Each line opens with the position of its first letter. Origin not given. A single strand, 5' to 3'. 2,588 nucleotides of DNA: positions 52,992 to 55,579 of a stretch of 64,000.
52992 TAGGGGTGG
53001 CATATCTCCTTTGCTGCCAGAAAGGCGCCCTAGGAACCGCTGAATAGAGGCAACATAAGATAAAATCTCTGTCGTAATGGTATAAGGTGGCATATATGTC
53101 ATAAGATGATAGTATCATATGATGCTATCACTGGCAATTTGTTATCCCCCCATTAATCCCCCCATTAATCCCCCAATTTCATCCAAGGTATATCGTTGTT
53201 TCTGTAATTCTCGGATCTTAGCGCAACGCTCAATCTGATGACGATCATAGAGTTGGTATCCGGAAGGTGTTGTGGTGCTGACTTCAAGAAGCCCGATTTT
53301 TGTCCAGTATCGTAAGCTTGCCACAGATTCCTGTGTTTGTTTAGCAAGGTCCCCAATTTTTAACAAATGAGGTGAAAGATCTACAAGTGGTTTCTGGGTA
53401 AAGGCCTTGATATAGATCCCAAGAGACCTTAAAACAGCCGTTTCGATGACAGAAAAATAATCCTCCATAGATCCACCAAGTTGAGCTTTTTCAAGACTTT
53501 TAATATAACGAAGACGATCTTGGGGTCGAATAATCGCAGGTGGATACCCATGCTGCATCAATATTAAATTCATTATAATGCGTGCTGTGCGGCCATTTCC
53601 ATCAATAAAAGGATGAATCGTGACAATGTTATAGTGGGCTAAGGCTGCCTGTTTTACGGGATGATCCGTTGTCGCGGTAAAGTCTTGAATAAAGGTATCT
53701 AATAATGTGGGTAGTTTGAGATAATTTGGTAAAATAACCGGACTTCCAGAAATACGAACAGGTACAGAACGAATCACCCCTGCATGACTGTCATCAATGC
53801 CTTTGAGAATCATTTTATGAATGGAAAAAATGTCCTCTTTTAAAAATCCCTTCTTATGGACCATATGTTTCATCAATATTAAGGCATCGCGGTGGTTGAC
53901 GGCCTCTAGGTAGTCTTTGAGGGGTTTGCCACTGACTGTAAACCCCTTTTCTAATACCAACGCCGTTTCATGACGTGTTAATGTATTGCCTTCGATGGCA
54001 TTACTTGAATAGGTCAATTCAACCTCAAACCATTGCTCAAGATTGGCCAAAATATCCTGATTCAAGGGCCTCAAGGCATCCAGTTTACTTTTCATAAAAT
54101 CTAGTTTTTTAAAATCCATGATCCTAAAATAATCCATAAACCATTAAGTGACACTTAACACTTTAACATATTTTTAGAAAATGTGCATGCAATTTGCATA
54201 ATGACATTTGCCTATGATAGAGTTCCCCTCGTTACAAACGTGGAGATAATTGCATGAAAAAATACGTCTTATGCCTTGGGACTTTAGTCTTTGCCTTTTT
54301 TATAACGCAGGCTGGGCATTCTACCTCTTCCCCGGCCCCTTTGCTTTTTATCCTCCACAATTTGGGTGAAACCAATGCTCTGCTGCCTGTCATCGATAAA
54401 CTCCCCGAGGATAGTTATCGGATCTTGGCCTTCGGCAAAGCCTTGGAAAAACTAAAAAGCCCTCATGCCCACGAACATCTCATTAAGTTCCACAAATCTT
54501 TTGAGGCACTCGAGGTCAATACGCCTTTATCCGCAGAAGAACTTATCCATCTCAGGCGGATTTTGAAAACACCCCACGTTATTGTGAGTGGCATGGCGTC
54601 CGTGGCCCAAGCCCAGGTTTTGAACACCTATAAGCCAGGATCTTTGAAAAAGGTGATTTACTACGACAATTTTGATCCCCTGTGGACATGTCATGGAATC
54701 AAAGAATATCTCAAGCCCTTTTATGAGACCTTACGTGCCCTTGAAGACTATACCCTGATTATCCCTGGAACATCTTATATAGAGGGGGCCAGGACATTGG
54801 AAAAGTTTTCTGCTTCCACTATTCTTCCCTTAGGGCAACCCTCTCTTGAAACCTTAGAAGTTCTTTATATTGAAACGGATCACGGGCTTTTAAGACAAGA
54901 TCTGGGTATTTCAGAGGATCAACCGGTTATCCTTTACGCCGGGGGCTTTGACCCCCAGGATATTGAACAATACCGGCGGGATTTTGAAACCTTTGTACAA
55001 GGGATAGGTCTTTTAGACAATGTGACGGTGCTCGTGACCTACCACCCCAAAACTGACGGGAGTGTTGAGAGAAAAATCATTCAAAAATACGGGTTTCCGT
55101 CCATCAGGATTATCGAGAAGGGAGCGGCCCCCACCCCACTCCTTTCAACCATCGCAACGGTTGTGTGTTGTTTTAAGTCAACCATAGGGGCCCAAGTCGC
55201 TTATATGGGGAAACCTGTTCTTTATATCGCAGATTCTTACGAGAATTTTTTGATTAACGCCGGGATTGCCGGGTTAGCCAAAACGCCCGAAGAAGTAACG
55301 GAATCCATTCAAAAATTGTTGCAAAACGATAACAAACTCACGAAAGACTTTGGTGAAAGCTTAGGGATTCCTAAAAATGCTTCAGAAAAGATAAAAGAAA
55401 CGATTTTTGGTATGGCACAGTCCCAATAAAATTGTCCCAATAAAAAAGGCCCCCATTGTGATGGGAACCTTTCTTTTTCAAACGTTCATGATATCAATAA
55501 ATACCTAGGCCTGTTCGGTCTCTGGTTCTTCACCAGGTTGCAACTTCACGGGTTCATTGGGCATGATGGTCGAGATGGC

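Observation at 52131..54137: Tandem class-II Fic AMPylator genes, one fused to a MerR-type HTH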

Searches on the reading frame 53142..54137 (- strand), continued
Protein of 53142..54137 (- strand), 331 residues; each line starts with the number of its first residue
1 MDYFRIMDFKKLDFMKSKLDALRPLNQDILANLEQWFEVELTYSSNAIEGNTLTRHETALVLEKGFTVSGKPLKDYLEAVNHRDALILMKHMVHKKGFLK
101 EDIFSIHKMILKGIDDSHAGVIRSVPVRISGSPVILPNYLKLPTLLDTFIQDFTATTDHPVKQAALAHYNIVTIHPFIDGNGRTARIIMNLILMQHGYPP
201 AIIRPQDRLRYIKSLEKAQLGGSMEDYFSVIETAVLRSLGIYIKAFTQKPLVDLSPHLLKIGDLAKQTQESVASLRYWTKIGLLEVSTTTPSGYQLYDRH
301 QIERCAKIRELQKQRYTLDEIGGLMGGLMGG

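Call 43: search_protein_representatives(protein=window:53142-54137:-)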
Query: 331 residues. Proteins with E-value up to 0.001 (for the whole library): 15296; up to 1e-10: 4165; up to 1e-30: 494. The best 150 are listed.
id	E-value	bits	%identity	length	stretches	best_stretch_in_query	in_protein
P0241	1.4e-103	363.2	56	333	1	10-322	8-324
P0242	6.2e-81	288.7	47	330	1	9-316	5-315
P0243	1.4e-80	287.6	51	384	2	12-249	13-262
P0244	4.2e-77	276.1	50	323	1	24-325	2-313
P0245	1.6e-76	274.3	46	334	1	12-324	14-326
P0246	3.4e-75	269.9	50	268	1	68-321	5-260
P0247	7.9e-75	268.7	46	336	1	16-321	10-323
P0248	1.2e-74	268.1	47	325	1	17-324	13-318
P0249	1.2e-73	264.8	41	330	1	4-324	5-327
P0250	1.1e-68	248.5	44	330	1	15-323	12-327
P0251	1.5e-68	248.0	46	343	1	7-321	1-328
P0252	1.1e-67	245.1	54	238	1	9-226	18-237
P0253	1.3e-67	245.0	44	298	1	41-324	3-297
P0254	1.6e-67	244.7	45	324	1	26-324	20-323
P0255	3.2e-67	243.7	45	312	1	32-329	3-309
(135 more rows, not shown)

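Call 64: find_encoding_contigs(protein=P0008, flank=3000, max_places=2)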
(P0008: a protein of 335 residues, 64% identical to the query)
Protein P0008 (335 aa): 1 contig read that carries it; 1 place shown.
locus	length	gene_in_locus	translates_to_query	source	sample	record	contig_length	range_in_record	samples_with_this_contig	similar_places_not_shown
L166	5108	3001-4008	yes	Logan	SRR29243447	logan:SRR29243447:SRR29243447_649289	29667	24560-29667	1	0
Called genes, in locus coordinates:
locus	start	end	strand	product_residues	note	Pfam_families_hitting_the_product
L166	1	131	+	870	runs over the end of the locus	PF07916:TraG_N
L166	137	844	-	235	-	-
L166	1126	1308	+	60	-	PF05016:ParE_toxin (weak)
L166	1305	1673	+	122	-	PF01381:HTH_3, PF12844:HTH_19 (weak), PF13560:HTH_31 (weak)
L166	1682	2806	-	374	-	PF13784:Fic_N, PF02661:Fic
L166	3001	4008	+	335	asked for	PF02661:Fic, PF00376:MerR (weak), PF13411:MerR_1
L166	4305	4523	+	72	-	PF01402:RHH_1, PF12651:RHH_3 (weak), PF19807:DUF6290 (weak)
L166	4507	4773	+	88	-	PF05016:ParE_toxin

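Call 65: find_encoding_contigs(protein=P0058, flank=3000, max_places=2)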
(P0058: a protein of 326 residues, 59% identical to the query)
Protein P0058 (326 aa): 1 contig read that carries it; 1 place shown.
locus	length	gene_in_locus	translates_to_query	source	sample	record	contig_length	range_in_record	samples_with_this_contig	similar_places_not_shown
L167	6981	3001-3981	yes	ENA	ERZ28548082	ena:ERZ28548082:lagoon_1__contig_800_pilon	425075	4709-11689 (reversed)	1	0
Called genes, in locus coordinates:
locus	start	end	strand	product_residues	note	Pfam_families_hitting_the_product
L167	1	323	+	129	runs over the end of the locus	PF01850:PIN, PF13470:PIN_3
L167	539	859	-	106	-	PF05016:ParE_toxin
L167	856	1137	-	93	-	PF02604:PhdYeFM_antitox (weak)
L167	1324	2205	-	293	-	-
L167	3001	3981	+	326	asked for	PF02661:Fic, PF00376:MerR (weak), PF13411:MerR_1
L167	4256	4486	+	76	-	-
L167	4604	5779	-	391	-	PF13173:AAA_14, PF13635:DUF4143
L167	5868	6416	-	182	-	PF19652:DUF6155 (weak)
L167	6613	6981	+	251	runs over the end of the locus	-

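Call 66: find_encoding_contigs(protein=P0102, flank=3000, max_places=2)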
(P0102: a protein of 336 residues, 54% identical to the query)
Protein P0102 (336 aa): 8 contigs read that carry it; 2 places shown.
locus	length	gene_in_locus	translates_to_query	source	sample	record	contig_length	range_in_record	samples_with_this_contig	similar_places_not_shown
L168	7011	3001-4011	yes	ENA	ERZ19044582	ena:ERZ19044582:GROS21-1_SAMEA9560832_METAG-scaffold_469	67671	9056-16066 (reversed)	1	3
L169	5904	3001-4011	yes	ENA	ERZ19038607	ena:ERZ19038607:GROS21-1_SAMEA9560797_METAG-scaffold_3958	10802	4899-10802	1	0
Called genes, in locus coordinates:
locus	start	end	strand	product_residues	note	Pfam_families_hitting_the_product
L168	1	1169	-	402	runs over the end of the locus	-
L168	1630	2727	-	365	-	PF04348:LppC, PF13458:Peripla_BP_6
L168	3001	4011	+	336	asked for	PF02661:Fic, PF00376:MerR, PF13411:MerR_1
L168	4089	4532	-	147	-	-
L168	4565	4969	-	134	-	-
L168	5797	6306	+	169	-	PF04386:SspB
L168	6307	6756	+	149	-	PF00075:RNase_H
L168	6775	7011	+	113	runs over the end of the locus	PF05071:NDUFA12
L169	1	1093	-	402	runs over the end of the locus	-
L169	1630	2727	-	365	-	PF04348:LppC, PF13458:Peripla_BP_6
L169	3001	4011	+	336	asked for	PF02661:Fic, PF00376:MerR, PF13411:MerR_1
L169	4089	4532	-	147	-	-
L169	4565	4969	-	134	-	-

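Call 82: search_dna_similar(query=window:53142-54119:-, collection=plasmids, mode=protein, max_rows=12)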
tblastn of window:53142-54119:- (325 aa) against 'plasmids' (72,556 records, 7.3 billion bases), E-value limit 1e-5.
Records with a match: 641; places in all: 663; records where one place covers at least 80% of the query: 5.
Best place of each record, by identity: <60% 641.
By first word of the organism name: Listeria 100; Piscirickettsia 78; Helicobacter 78; Bacteroides 24; Vibrio 17; Campylobacter 16; Rhizobium 14; Azospirillum 13; Agrobacterium 11; Mycetohabitans 10; and 121 more.
By predicted mobility (MOB-suite, as given by PLSDB): non-mobilizable 370; mobilizable 167; conjugative 104.
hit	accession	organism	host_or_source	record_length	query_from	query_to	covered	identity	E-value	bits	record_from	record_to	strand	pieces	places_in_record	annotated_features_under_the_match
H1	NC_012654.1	Clostridium botulinum Ba4 str. 657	-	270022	3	283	86%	40.5%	2e-57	207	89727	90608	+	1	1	Fic family protein | single-stranded DNA-binding protein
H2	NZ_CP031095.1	Clostridium botulinum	Homo sapiens,human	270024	3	283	86%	40.5%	2e-57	207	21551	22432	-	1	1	Fic family protein | single-stranded DNA-binding protein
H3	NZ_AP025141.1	Clostridium botulinum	Homo sapiens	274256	3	283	86%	40.5%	2e-57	207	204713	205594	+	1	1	Fic family protein | single-stranded DNA-binding protein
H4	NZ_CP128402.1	Candidatus Chlorohelix allophototropha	Single colony of Candidatus Chlorohelix ...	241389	4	278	85%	39.6%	7e-53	193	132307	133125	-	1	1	Fic family protein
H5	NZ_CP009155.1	Burkholderia pseudomallei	environmental sample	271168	3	250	76%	43.7%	3e-54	197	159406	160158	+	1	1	Fic family protein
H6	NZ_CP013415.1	Burkholderia ubonensis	soil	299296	3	250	76%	43.7%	2e-53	195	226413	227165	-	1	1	Fic family protein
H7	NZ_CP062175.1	Mycetohabitans rhizoxinica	Rhizopus microsporus,bacterial culture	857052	3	237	72%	46.0%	2e-53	195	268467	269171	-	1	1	Fic family protein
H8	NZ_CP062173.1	Mycetohabitans rhizoxinica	Rhizopus microsporus,bacterial ...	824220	3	237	72%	45.6%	7e-55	199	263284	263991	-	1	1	Fic family protein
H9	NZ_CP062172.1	Mycetohabitans rhizoxinica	Rhizopus microsporus,bacterial ...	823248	3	237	72%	45.1%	8e-54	196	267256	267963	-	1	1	Fic family protein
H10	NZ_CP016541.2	Planococcus versutus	soil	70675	3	239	73%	44.6%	1e-55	201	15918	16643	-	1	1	Fic family protein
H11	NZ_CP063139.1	Francisella philomiragia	Homo sapiens,soft tissue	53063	2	236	72%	44.7%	8e-60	214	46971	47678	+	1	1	Fic family protein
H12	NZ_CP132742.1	Mycetohabitans endofungorum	Rhizopus microsporus,culture isolated ...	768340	3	237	72%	44.7%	1e-53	196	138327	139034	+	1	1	Fic family protein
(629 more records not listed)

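Call 83: search_dna_similar(query=window:53142-54119:-, collection=phages, mode=protein, max_rows=8)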
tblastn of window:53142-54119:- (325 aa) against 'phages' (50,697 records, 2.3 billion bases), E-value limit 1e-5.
Records with a match: 49; places in all: 50; records where one place covers at least 80% of the query: 0.
Best place of each record, by identity: <60% 49.
By first word of the organism name: Streptococcus 24; Gordonia 10; Bacteriophage 9; Mycobacterium 2; Listeria 2; phage 1; Clostridioides 1.
By host as written in the record: - 10; Gordonia terrae 3612 7; Listeria monocytogenes 2; Streptococcus marmotae HTS5 2; Streptococcus porci DSM_23759 1; Mycobacterium abscessus GD12 1; Streptococcus pneumoniae A45 1; Streptococcus pneumoniae 46/2 1; and 24 more.
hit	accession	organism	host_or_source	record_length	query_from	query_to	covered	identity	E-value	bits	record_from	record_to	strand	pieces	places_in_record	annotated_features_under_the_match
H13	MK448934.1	Streptococcus phage Javan422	Streptococcus porci DSM_23759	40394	5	223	67%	37.2%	1e-32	133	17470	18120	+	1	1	Huntingtin interacting protein E-like protein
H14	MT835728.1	Bacteriophage sp.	human fecal samples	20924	4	222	67%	29.5%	3e-10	67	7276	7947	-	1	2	record has no annotation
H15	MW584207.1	Mycobacterium phage prophiGD12-2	Mycobacterium abscessus GD12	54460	38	264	70%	27.0%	6e-7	57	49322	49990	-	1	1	82: Fic family protein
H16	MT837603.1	Bacteriophage sp.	human fecal samples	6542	1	232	71%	26.2%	1e-13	77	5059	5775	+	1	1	record has no annotation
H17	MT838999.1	Bacteriophage sp.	human fecal samples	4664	33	230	61%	28.4%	2e-9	64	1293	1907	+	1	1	record has no annotation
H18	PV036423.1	phage NatCom_17901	human feces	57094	31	220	58%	28.6%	2e-13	77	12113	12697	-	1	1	hypothetical protein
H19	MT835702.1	Bacteriophage sp.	human fecal samples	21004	19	192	54%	30.5%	3e-18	91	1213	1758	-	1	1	record has no annotation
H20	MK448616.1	Streptococcus satellite phage Javan729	Streptococcus pneumoniae A45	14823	33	222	58%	26.8%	3e-12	73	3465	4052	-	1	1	hypothetical protein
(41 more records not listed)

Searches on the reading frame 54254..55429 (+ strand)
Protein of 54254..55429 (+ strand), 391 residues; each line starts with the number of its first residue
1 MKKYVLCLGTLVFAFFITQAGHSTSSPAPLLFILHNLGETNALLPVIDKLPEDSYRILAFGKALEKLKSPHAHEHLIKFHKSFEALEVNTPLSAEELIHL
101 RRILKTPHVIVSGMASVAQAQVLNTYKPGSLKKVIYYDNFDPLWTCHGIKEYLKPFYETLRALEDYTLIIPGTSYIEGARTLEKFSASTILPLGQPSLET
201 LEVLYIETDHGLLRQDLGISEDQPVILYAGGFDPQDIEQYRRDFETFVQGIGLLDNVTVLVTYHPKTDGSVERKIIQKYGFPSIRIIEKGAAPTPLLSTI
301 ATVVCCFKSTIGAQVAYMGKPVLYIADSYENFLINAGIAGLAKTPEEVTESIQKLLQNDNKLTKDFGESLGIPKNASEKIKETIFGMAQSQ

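Call 3: search_protein_families(library=pfam, proteins=[window:54254-55429:+], max_evalue=0.1)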
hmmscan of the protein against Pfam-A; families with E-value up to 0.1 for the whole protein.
window:54254-55429:+ (391 aa): 1 family
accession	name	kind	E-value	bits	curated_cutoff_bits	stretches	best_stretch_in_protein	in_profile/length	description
PF04464.20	Glyphos_transf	-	0.0013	18.2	22.1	1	183-273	153-245/367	CDP-Glycerol:Poly(glycerophosphate) glycerophosphotransferase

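Call 4: search_protein_families(library=ncbifam, proteins=[window:54254-55429:+], max_evalue=0.1)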
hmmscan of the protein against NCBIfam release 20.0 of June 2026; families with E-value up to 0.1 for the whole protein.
window:54254-55429:+ (391 aa): 1 family
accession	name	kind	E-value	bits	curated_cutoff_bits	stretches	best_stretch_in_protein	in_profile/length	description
NF010135.0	PRK13609.1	equivalog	0.051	12.5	500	0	328-385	308-366/388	diglucosyl diacylglycerol synthase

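Call 36: search_protein_families(library=padloc, proteins=[window:54254-55429:+], max_evalue=0.01)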
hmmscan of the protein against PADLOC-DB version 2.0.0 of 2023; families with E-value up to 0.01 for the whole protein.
window:54254-55429:+ (391 aa): 0 families
